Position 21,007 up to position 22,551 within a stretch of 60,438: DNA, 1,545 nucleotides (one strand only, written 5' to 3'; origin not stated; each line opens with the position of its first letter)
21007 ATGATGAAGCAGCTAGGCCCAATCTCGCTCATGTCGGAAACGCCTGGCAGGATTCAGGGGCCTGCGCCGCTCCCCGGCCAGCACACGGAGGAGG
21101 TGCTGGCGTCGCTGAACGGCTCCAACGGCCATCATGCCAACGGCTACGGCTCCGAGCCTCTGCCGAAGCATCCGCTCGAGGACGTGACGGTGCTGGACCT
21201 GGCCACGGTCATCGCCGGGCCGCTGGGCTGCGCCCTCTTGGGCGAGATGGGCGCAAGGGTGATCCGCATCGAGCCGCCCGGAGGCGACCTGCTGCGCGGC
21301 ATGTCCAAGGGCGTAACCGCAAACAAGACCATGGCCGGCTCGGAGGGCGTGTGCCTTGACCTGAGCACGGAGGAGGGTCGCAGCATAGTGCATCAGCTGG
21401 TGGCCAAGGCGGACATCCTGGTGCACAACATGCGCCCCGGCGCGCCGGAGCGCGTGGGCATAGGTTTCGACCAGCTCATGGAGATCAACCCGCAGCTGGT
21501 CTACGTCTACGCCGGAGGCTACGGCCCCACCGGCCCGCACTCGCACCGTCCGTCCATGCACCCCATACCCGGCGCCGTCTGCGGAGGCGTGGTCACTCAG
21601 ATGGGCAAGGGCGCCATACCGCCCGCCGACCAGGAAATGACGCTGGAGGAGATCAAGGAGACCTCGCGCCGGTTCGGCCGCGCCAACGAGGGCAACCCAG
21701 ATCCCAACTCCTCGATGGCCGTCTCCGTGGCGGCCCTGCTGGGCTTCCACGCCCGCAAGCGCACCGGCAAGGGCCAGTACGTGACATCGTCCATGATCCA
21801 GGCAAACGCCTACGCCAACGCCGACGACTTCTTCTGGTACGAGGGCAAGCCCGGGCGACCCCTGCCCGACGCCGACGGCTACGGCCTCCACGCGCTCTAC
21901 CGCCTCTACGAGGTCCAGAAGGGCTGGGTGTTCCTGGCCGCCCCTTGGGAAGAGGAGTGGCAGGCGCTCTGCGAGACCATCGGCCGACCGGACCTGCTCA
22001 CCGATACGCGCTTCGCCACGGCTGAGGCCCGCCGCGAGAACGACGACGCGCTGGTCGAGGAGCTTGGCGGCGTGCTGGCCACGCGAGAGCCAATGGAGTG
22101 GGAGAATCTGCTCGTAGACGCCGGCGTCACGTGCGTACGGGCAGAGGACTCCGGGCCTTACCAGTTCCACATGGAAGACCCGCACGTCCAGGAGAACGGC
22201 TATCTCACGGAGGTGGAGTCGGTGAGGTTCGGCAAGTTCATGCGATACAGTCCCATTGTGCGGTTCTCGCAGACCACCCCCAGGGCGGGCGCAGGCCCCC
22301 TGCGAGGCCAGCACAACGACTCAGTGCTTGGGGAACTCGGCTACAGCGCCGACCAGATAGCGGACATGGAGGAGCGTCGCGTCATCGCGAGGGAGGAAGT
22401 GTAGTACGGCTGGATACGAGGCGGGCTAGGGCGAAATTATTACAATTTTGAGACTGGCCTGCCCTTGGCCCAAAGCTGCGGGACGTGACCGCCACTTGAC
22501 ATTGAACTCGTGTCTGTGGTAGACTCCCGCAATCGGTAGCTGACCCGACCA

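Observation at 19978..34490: Candidate new catabolic system: three half-active fused CoA-transferases with transporter, DUF35/thiolase-fold and HAD modules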

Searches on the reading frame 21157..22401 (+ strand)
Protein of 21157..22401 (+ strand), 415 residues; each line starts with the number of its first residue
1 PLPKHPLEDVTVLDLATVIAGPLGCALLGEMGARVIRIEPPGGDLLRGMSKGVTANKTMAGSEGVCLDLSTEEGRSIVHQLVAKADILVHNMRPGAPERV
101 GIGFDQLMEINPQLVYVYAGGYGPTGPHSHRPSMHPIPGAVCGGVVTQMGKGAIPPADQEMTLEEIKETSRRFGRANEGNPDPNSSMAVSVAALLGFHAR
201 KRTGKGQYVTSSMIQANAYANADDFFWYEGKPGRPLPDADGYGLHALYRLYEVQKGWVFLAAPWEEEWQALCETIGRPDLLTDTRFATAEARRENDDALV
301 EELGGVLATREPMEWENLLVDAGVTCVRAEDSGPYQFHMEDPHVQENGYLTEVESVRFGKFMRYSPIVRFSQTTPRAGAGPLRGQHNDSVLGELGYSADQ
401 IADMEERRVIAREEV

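Call 28: search_solved_structures(query=window:21157-22401:+, max_evalue=0.00001, show_alignments=5)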
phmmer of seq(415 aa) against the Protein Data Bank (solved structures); distinct sequences matched with E-value up to 0.00001: 33.
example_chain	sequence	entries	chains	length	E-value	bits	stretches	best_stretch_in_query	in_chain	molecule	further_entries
3ubm_A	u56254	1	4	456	3.1e-39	138.5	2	261-409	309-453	Formyl-CoA:oxalate CoA-transferase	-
10uh_A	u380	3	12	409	1.8e-37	132.7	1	6-410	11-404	Formyl-coenzyme a transferase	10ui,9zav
1pqy_A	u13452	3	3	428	2.1e-37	132.5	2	5-214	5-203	Hypothetical protein yfdW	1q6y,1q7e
1pt5_A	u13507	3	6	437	2.6e-37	132.1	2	4-214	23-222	Hypothetical protein yfdW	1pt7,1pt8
5yiy_A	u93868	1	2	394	2.8e-32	115.6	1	3-327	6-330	CoA transferase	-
5yit_A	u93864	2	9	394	2.8e-32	115.6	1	3-327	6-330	CoA transferase III | Uncharacterized protein Rv3272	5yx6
9fn0_B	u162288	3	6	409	3.5e-32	115.3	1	5-409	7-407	Subunit of Benzylsuccinate CoA-transferase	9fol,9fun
9br6_A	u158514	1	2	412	1.4e-31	113.3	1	6-404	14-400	Succinate--hydroxymethylglutarate CoA-transferase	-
9br7_A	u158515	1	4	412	2.1e-31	112.7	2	6-144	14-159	Succinate--hydroxymethylglutarate CoA-transferase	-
4hl6_A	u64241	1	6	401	4.6e-29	105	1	4-324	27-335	Uncharacterized protein YfdE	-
2vjo_A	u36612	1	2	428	2.4e-28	102.6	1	5-157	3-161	FORMYL-COENZYME A TRANSFERASE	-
2vjp_A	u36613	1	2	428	3.6e-28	102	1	5-157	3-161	FORMYL-COENZYME A TRANSFERASE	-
2vjq_A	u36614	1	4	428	3.6e-28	102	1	5-157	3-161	FORMYL-COENZYME A TRANSFERASE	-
2vjn_A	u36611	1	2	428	4.6e-28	101.7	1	5-157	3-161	FORMYL-COENZYME A TRANSFERASE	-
2vjk_A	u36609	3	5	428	4.6e-28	101.7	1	5-157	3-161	FORMYL-COENZYME A TRANSFERASE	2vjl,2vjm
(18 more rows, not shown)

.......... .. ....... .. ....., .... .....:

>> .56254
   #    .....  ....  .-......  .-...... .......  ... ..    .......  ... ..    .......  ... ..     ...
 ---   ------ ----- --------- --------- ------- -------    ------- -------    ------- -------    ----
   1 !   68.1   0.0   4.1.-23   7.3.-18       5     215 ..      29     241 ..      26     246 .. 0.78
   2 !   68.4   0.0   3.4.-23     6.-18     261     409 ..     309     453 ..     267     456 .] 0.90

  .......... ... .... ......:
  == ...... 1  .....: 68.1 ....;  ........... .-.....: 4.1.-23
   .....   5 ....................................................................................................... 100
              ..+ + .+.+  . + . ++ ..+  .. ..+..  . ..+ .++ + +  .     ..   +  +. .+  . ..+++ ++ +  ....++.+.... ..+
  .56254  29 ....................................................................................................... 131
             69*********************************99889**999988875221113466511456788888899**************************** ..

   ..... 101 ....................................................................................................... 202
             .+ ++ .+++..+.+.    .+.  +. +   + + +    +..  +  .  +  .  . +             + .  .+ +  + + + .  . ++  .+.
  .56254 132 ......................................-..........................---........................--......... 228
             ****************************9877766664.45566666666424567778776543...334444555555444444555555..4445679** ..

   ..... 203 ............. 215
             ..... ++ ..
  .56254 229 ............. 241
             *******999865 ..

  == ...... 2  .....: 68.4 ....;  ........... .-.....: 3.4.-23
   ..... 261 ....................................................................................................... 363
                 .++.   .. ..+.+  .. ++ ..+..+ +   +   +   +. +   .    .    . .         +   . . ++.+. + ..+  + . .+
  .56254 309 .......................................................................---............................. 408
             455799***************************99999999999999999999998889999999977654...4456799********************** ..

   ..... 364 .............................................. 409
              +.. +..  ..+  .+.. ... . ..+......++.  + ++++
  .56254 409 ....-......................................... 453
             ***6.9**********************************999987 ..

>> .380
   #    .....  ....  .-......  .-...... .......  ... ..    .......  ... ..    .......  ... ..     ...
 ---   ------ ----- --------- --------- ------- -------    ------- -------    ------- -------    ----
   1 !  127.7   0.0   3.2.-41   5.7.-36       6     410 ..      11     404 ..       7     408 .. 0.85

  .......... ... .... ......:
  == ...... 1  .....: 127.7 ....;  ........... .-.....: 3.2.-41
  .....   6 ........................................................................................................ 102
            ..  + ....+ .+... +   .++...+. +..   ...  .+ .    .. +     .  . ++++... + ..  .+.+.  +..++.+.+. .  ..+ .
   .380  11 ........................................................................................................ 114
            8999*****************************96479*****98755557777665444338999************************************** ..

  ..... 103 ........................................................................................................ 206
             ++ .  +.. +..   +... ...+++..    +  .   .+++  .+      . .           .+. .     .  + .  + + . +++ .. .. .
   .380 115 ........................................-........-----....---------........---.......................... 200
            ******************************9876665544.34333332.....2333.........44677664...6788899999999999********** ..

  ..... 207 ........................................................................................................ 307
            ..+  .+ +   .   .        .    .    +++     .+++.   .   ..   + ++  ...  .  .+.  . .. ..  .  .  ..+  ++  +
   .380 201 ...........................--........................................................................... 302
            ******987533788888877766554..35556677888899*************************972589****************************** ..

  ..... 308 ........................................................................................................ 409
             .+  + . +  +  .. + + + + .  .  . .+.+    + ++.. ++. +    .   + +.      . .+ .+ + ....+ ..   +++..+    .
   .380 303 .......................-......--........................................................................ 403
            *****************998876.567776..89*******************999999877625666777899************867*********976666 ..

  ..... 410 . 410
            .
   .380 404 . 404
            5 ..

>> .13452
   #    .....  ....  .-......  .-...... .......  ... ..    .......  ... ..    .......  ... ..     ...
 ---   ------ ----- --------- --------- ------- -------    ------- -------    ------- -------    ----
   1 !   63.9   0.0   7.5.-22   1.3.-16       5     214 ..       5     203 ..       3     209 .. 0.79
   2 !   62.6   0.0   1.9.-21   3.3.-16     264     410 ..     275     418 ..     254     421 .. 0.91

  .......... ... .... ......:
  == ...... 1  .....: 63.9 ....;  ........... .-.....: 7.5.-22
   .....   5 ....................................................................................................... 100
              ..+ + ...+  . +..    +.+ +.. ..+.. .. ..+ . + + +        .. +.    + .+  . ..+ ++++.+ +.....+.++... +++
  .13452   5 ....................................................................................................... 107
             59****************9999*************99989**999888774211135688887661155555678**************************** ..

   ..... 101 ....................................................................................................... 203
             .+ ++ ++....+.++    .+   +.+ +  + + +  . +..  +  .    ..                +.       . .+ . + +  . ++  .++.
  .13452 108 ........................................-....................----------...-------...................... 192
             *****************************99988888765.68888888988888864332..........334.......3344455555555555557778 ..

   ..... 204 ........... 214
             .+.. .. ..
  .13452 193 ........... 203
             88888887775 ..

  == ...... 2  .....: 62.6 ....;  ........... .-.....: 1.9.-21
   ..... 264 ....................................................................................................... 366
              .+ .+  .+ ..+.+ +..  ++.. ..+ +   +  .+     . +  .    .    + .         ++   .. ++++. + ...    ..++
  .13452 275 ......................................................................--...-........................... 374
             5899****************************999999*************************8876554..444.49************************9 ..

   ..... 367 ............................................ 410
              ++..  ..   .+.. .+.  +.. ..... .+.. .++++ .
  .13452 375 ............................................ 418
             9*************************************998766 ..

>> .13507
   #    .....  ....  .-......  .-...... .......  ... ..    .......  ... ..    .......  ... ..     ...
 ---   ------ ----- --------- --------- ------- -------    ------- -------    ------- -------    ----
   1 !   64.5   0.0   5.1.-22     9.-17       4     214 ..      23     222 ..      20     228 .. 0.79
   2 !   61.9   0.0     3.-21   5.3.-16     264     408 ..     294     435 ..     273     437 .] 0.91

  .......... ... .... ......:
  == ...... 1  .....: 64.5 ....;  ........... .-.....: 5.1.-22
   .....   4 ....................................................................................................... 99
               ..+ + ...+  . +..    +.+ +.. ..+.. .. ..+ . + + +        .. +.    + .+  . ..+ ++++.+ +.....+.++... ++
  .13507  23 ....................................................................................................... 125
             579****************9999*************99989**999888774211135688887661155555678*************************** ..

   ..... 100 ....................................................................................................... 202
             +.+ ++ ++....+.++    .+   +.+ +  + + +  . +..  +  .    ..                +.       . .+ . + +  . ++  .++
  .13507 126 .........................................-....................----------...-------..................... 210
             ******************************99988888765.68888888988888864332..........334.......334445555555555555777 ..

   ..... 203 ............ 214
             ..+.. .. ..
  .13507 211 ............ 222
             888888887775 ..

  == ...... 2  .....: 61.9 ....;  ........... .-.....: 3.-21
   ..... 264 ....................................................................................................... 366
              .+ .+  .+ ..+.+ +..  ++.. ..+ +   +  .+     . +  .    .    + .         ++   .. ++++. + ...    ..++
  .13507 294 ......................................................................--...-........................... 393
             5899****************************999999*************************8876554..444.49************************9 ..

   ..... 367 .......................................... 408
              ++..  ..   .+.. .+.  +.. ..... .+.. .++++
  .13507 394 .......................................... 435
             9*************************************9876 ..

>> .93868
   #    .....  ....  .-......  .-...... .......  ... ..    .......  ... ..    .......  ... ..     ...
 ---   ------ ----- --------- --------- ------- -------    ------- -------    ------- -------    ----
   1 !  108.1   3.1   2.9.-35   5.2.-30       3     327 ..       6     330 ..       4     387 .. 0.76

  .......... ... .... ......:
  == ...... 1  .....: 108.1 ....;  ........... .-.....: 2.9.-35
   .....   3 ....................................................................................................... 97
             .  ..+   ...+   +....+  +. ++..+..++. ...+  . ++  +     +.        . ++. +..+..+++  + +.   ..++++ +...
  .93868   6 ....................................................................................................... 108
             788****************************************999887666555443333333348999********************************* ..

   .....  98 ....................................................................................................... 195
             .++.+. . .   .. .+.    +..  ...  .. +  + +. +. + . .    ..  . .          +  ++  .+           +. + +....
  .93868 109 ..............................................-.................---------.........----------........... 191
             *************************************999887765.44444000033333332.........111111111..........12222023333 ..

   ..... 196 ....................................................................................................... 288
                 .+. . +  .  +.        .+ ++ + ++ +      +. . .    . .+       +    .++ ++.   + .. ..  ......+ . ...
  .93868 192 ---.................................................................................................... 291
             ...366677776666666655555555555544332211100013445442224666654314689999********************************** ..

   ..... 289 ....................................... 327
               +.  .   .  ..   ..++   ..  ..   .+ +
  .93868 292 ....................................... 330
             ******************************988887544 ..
